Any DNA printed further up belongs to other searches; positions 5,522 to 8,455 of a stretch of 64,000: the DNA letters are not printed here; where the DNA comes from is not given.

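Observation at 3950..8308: A 1452-aa protein that puts two activase-type ATPase domains and a dehydratase-component-like domain in one polypeptide, co-directional with a thiolase and an ornithine carbamoyltransferase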

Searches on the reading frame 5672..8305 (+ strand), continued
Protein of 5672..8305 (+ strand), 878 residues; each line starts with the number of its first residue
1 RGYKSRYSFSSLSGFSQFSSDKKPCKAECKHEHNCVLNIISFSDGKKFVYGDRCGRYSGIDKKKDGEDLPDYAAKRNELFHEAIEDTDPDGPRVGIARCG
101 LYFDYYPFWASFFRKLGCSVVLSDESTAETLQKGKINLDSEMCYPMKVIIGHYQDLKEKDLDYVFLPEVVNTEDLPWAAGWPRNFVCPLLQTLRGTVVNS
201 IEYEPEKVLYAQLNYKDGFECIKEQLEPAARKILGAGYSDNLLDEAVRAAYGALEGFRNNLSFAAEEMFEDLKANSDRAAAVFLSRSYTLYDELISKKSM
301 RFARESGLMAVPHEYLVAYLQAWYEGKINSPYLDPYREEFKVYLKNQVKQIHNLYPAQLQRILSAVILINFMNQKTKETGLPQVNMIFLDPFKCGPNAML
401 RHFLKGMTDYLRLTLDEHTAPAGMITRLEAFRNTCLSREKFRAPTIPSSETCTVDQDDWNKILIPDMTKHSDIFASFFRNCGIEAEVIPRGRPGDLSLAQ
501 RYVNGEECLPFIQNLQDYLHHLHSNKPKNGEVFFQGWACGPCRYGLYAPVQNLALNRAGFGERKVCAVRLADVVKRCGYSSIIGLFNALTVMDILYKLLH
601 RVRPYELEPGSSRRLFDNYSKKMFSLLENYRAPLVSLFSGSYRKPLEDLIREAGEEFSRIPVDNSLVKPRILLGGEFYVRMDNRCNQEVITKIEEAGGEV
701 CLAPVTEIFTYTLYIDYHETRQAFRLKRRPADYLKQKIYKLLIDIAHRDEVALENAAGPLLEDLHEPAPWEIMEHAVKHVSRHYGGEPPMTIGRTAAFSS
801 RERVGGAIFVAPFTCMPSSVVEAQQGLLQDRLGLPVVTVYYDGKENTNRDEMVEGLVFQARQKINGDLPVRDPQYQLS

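Call 75: search_protein_families(library=pfam, proteins=[L090:2177-6601:+, L091:1931-6709:+], max_evalue=0.1)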
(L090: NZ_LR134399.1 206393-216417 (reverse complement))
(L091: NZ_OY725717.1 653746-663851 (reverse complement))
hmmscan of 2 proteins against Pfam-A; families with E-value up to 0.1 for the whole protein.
L090:2177-6601:+ (1475 aa): 4 families
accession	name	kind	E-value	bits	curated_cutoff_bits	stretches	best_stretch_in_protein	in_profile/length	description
PF09989.15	DUF2229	-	1.9e-85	286.4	29.4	1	669-886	1-218/218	CoA enzyme activase uncharacterised domain (DUF2229)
PF01869.26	BcrAD_BadFG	-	2.2e-59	201.7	31.5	2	320-574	1-271/271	BadF/BadG/BcrA/BcrD ATPase family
PF01548.23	DEDD_Tnp_IS110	-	7.5e-05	23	29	0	4-73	1-67/155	Transposase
PF00370.27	FGGY_N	-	9.7e-05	22.5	28.8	0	4-48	3-46/245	FGGY family of carbohydrate kinases, N-terminal domain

L091:1931-6709:+ (1593 aa): 6 families
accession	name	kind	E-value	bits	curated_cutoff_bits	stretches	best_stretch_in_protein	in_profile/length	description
PF09989.15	DUF2229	-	3.3e-87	292.1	29.4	2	751-985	1-218/218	CoA enzyme activase uncharacterised domain (DUF2229)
PF01869.26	BcrAD_BadFG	-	7.8e-54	183.4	31.5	2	402-656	1-271/271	BadF/BadG/BcrA/BcrD ATPase family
PF01548.23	DEDD_Tnp_IS110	-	0.0009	19.5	29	0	87-171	1-82/155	Transposase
PF00370.27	FGGY_N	-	0.0026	17.8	28.8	0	86-118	2-34/245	FGGY family of carbohydrate kinases, N-terminal domain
PF06050.19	HGD-D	-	0.0043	17.1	28.4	1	1182-1355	220-340/342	2-hydroxyglutaryl-CoA dehydratase, D-component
PF00480.26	ROK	-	0.01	15.8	22.9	0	87-116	2-32/294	ROK family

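Call 80: get_annotated_region(hit=H6, flank=5000)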
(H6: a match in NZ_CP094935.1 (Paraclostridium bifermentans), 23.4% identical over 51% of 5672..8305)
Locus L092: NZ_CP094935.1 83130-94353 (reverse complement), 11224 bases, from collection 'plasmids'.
description: Paraclostridium bifermentans strain HD0315_2 plasmid pHD0315_2-2, complete sequence
organism: Paraclostridium bifermentans (NCBI taxid 1490)
taxonomy: Bacteria; Bacillota; Clostridia; Peptostreptococcales; Peptostreptococcaceae; Paraclostridium; Paraclostridium bifermentans
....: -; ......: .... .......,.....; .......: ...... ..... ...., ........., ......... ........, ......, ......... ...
typing (MOB-suite, as given by PLSDB): non-mobilizable
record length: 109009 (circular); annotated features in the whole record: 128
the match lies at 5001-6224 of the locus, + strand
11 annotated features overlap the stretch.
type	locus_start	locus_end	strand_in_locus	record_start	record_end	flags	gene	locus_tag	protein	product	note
CDS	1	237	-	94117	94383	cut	-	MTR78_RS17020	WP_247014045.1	hypothetical protein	-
CDS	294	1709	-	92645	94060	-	nhaC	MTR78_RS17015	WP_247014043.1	Na+/H+ antiporter NhaC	GO:1902600 - proton transmembrane transport [Evidence IEA]; GO:0006814 - sodium ion transport [Evidence IEA]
CDS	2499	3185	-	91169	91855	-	-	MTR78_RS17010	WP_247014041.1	Crp/Fnr family transcriptional regulator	GO:0006355 - regulation of DNA-templated transcription [Evidence IEA]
CDS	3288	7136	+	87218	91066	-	-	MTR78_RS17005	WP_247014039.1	acyl-CoA dehydratase activase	-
CDS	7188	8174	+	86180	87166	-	-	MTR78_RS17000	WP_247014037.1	ABC transporter substrate-binding protein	-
CDS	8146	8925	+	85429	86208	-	-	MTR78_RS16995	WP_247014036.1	ABC transporter permease subunit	GO:0055085 - transmembrane transport [Evidence IEA]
CDS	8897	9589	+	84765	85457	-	-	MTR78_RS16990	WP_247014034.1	ABC transporter ATP-binding protein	-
CDS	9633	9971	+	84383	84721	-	-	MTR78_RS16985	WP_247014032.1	cupin domain-containing protein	-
CDS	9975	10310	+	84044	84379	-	-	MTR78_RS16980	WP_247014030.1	cupin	-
CDS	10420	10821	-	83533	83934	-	-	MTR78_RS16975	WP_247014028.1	hemerythrin domain-containing protein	-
CDS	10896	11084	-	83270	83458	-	-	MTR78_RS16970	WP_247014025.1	ferredoxin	-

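Call 93: get_annotated_region(hit=H4, flank=5000)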
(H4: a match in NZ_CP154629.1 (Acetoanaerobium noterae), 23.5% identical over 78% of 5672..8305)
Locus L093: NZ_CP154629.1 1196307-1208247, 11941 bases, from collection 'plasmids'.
description: Acetoanaerobium noterae strain DSL2 plasmid pTPELB2, complete sequence
organism: Acetoanaerobium noterae (NCBI taxid 745369)
taxonomy: Bacteria; Bacillota; Clostridia; Peptostreptococcales; Filifactoraceae; Acetoanaerobium; Acetoanaerobium noterae
host: -; source: cell culture,Sludge of a digestion tower of a wastewater treatment plant; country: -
typing (MOB-suite, as given by PLSDB): non-mobilizable
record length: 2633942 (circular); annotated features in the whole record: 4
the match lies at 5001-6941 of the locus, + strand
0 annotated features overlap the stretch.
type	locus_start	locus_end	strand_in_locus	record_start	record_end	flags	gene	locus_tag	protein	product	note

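Call 95: search_protein_representatives(protein=window:5672-8305:+)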
Query: 878 residues. Proteins with E-value up to 0.001 (for the whole library): 2691; up to 1e-10: 1299; up to 1e-30: 304. The best 150 are listed.
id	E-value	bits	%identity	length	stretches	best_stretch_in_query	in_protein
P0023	0.0e+00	1258.4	62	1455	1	4-864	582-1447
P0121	0.0e+00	1027.2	62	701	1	37-735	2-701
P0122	1.4e-142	493.4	47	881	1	10-506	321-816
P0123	2.4e-132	459.6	36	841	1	28-863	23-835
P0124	6.5e-106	372.1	46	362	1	512-867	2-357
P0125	1.4e-102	361.0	32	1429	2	383-863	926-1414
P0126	1.0e-99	351.6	31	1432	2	382-863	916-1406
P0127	3.7e-99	349.7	32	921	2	382-862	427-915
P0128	7.1e-99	348.8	32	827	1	28-862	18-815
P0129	4.4e-92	326.3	31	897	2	382-863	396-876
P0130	3.2e-90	320.2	32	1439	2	382-851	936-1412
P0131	2.4e-89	317.3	30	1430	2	353-863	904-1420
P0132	1.5e-86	308.0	31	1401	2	382-863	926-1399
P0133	3.7e-85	303.4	31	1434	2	382-862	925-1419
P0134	2.2e-84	300.9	32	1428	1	46-865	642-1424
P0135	1.6e-78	281.5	32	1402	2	353-862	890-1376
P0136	1.7e-78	281.4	31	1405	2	386-859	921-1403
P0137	1.9e-78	281.2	29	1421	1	8-854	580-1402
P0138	9.8e-78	278.9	30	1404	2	349-863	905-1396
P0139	2.2e-76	274.4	31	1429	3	27-317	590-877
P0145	2.1e-74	267.8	29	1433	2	382-870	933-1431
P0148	5.0e-74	266.6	30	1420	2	382-863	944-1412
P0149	5.6e-74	266.4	30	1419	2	384-862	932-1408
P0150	8.1e-74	265.9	28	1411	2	381-860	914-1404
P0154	1.1e-71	258.9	28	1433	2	380-847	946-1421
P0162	9.0e-69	249.2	30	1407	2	382-861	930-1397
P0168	6.0e-67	243.2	30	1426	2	382-862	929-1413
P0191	7.6e-60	219.7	29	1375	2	382-849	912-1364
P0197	1.6e-58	215.3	30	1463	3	381-859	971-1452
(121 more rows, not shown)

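Call 98: list_cluster_members(proteins=[P0138, P0162, P0125, P0197, P0126, P0135, P0149, P0148, P0132, P0168])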
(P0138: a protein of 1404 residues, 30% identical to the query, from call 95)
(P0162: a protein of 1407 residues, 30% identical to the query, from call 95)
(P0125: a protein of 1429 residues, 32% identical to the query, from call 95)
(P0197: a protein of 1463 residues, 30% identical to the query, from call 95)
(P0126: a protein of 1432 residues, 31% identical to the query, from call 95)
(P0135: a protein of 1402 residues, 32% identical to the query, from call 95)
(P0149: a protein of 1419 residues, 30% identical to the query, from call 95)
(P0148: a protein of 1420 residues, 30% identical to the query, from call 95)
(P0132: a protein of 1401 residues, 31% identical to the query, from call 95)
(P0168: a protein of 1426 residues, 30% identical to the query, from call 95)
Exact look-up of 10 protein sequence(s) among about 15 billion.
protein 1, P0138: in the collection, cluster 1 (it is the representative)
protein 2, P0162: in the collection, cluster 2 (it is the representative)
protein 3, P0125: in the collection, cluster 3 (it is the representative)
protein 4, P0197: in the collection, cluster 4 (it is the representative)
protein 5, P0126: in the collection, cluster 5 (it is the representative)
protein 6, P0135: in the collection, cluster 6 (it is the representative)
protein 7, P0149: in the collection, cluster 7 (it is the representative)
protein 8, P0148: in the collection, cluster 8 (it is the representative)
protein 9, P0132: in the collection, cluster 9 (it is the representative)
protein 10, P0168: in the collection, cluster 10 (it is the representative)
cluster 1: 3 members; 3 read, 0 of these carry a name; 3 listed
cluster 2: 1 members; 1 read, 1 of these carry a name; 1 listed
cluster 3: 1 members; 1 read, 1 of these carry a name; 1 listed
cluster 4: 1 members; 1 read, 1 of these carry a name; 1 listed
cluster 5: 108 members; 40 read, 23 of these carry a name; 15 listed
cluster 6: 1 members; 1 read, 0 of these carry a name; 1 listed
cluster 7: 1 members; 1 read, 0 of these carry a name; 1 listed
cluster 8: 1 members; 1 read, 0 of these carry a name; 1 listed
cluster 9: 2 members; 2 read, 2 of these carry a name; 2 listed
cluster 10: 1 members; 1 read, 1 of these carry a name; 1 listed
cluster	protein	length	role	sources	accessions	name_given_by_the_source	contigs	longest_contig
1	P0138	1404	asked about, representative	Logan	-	-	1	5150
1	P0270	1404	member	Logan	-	-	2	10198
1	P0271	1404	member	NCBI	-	-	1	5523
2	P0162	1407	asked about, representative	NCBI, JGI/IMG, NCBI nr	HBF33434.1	TPA: CoA activase [Candidatus Sumerlaeota bacterium] | predicted CoA-substrate-specific enzyme activase | CoA activase [Candidatus Sumerlaeota bacterium]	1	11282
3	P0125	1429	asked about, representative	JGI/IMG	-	predicted CoA-substrate-specific enzyme activase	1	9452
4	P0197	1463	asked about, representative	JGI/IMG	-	predicted CoA-substrate-specific enzyme activase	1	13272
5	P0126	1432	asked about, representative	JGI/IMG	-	-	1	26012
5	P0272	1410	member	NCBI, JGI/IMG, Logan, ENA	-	predicted CoA-substrate-specific enzyme activase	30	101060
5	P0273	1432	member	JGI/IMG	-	predicted CoA-substrate-specific enzyme activase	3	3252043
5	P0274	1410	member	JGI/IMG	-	predicted CoA-substrate-specific enzyme activase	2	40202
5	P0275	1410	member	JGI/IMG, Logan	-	predicted CoA-substrate-specific enzyme activase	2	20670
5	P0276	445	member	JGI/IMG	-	predicted nucleotide-binding protein (sugar kinase/HSP70/actin superfamily)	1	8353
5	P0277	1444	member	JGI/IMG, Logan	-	predicted CoA-substrate-specific enzyme activase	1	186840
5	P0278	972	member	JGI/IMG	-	predicted nucleotide-binding protein (sugar kinase/HSP70/actin superfamily)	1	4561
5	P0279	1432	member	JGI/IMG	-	predicted CoA-substrate-specific enzyme activase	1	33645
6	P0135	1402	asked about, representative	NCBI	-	-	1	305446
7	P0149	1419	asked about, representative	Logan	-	-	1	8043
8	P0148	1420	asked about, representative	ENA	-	-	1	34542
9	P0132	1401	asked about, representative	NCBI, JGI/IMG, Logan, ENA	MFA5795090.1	MAG: acyl-CoA dehydratase activase [Candidatus Brocadiia bacterium]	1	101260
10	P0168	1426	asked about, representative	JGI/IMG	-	predicted CoA-substrate-specific enzyme activase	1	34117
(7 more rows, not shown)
